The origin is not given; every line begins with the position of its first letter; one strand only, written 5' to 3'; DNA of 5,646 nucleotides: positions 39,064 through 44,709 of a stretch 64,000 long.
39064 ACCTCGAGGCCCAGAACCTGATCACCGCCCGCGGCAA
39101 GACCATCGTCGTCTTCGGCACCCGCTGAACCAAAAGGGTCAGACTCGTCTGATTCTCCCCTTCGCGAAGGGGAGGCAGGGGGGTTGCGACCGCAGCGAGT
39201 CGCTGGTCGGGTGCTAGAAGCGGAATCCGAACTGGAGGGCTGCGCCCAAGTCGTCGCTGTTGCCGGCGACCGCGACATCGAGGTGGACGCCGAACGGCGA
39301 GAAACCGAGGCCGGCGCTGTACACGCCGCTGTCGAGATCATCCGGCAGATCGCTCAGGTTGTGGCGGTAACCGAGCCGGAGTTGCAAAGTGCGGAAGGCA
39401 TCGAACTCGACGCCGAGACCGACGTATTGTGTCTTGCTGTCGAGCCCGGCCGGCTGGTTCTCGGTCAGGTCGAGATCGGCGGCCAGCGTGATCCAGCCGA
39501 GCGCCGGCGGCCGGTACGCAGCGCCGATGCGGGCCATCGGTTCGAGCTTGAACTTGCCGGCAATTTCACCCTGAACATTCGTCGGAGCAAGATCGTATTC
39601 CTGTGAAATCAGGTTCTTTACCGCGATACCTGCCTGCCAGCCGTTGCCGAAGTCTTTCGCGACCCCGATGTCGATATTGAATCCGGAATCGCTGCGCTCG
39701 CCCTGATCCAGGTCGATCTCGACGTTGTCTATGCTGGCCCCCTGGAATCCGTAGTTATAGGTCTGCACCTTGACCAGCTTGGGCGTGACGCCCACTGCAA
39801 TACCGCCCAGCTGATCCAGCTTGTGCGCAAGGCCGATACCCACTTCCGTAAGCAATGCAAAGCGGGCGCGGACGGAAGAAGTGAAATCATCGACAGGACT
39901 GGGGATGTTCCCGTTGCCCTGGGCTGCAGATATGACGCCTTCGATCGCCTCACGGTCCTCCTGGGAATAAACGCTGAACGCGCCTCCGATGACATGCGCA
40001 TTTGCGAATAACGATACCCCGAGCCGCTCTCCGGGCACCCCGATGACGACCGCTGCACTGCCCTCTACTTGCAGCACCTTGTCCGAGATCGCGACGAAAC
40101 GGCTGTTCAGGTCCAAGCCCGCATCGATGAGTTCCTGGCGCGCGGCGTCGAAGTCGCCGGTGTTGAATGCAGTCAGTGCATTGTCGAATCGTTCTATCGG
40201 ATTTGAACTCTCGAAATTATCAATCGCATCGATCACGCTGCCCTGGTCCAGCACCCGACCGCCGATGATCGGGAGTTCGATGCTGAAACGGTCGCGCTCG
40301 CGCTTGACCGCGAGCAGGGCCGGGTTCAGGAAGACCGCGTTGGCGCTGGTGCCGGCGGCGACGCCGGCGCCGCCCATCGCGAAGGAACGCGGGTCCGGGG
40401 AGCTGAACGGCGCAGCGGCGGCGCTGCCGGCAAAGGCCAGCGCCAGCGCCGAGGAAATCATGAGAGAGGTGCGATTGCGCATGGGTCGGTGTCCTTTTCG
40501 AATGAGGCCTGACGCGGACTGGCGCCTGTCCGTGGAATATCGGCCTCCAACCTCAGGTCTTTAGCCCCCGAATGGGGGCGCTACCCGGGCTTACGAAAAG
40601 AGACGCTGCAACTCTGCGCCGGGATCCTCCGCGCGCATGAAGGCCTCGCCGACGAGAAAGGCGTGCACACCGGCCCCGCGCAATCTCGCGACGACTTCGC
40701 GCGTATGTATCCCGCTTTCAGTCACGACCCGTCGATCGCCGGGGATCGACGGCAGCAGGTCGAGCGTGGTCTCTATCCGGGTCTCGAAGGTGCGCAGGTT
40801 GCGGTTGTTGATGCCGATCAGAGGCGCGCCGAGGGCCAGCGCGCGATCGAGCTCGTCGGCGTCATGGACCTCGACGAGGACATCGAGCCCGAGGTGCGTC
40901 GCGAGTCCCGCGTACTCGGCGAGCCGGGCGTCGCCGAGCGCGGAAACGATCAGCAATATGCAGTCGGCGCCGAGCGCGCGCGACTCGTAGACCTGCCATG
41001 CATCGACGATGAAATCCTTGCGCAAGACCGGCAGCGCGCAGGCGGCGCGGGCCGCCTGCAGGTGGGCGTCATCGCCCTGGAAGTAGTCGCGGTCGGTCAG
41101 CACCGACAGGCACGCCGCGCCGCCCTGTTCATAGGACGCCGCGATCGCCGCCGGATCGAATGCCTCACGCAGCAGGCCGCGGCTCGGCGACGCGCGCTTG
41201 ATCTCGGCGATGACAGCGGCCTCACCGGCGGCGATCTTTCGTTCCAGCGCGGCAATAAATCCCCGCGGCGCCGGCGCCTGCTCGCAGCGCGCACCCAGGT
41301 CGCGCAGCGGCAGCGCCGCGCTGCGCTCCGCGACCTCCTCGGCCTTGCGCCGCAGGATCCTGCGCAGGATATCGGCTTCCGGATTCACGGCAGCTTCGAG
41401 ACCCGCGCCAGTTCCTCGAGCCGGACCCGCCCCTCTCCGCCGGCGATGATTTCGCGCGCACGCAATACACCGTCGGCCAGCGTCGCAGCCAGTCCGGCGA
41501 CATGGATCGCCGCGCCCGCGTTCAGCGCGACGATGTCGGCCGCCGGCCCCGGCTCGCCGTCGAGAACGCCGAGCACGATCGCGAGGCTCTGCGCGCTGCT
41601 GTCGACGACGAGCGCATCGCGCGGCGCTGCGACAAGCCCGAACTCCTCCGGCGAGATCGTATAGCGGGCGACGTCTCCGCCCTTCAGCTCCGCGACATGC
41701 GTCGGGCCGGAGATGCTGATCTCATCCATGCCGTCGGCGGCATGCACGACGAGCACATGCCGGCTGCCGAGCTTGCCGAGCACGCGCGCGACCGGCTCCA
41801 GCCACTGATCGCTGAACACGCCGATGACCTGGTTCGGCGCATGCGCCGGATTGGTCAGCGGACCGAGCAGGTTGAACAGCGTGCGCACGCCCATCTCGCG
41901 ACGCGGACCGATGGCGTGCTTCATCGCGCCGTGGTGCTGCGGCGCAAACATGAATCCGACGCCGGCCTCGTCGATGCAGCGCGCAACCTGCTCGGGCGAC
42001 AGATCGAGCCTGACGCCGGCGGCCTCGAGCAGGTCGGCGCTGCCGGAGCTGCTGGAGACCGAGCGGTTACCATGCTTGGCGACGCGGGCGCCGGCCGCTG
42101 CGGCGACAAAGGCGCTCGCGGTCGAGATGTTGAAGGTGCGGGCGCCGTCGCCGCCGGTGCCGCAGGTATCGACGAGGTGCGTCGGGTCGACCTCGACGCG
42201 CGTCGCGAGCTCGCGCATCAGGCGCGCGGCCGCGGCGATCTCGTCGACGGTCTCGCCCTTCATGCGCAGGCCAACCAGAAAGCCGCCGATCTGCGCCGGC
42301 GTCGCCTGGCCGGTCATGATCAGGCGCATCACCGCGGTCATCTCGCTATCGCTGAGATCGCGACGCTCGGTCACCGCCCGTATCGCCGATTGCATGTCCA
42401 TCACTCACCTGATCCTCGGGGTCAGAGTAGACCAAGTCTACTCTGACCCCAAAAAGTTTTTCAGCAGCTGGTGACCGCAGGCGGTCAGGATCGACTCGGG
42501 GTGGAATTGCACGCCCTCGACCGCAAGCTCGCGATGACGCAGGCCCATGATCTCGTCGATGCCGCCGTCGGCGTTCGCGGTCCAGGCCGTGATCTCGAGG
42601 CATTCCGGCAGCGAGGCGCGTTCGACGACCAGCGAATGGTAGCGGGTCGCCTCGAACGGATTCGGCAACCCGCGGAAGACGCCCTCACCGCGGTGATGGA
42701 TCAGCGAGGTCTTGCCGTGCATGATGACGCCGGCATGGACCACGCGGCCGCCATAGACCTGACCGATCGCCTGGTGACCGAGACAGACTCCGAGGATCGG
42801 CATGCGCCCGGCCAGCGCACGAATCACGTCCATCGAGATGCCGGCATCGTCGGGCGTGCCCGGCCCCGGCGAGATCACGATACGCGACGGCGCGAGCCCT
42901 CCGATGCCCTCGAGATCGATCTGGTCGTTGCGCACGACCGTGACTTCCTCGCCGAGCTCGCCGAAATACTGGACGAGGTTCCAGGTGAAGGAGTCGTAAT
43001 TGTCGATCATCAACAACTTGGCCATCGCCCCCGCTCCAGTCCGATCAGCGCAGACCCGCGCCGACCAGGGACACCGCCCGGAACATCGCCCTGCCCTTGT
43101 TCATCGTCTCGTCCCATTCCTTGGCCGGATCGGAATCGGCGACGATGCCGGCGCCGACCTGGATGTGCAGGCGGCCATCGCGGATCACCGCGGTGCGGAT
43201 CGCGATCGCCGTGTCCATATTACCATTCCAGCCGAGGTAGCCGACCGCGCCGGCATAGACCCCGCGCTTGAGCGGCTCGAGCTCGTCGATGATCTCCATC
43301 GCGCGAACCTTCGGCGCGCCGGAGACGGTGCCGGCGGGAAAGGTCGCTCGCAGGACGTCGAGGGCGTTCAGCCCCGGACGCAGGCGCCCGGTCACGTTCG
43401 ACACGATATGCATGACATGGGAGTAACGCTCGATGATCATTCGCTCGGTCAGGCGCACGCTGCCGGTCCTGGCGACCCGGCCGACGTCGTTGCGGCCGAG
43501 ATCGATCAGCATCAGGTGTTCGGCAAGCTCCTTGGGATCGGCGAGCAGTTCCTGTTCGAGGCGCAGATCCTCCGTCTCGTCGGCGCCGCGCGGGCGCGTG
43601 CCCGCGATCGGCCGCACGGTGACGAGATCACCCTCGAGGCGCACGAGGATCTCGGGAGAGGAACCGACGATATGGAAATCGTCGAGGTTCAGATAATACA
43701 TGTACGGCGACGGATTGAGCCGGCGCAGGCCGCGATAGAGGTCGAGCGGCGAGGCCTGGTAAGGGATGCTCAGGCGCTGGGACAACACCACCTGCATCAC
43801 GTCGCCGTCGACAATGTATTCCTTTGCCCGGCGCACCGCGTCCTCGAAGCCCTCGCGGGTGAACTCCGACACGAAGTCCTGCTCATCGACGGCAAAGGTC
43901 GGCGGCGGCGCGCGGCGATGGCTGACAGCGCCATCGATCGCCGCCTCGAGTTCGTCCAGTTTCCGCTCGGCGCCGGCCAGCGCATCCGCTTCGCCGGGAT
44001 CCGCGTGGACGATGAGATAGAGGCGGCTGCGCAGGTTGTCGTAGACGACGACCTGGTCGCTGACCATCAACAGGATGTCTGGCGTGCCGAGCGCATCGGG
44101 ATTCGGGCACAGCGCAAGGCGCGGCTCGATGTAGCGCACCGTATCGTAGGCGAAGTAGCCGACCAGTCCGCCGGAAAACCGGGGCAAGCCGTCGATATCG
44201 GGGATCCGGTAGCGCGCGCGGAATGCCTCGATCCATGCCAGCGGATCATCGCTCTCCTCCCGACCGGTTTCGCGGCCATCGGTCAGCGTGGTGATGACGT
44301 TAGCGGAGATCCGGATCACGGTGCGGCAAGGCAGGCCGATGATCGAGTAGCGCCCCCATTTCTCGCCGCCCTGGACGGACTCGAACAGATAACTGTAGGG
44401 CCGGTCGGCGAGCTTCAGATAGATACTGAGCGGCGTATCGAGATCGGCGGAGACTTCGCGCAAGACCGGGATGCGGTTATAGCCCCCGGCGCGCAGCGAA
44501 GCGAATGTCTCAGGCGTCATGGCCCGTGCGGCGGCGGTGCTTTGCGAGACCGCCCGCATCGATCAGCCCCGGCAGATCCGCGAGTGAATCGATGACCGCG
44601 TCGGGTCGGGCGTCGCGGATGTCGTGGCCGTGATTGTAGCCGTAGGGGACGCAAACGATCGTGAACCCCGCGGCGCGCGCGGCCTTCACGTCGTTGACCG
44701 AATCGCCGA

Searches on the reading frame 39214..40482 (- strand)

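Call 44: search_protein_families(library=pfam, max_evalue=0.001, proteins=[window:39214-40482:-])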
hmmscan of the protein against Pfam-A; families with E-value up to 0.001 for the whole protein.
window:39214-40482:- (422 aa): 1 family
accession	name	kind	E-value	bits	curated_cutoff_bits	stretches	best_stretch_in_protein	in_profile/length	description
PF13729.12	TraF_2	-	1.2e-47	162.8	25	1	50-338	1-264/264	F plasmid transfer operon, TraF, protein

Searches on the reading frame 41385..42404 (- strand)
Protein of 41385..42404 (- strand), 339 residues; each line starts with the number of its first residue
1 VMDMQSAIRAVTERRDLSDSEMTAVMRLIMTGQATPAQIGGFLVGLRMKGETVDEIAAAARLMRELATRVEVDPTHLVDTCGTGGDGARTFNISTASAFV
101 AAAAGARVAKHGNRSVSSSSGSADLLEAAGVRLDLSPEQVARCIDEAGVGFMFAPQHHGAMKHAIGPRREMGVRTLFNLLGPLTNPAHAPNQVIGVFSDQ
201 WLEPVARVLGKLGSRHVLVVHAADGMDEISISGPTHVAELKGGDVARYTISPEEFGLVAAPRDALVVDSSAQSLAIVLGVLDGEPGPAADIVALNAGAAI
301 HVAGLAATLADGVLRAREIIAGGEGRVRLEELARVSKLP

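Call 44: search_protein_families(library=pfam, max_evalue=0.001, proteins=[window:41385-42404:-])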
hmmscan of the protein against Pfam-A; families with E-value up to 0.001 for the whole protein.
window:41385-42404:- (339 aa): 2 families
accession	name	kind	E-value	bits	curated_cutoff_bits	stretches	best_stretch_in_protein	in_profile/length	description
PF00591.27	Glycos_transf_3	-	2.3e-94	316.2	27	1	76-324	3-251/253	Glycosyl transferase family, a/b domain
PF02885.22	Glycos_trans_3N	-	4.4e-23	81.2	26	1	6-67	2-63/63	Glycosyl transferase family, helical bundle domain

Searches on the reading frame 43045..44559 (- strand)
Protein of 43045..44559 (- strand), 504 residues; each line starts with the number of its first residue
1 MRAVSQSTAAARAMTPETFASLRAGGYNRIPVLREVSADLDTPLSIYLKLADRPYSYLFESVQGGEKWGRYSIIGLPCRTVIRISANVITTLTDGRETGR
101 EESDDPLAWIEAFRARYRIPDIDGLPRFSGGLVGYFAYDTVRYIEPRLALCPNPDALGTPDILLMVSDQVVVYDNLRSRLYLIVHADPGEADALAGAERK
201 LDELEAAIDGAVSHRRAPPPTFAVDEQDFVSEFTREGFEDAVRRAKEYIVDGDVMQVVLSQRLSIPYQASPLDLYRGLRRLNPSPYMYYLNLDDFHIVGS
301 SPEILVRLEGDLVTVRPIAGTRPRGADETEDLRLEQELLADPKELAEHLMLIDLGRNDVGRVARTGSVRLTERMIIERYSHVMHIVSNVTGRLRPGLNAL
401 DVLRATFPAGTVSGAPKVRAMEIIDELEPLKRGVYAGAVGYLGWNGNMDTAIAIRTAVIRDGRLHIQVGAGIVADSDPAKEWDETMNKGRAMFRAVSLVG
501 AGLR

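Call 44: search_protein_families(library=pfam, max_evalue=0.001, proteins=[window:43045-44559:-])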
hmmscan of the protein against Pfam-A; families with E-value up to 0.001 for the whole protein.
window:43045-44559:- (504 aa): 2 families
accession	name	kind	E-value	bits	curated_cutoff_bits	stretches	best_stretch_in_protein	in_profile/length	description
PF00425.24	Chorismate_bind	-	2.4e-97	326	27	1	235-488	2-257/257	chorismate binding enzyme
PF04715.19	Anth_synt_I_N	-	7.3e-35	120.7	23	1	39-182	1-140/140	Anthranilate synthase component I, N terminal region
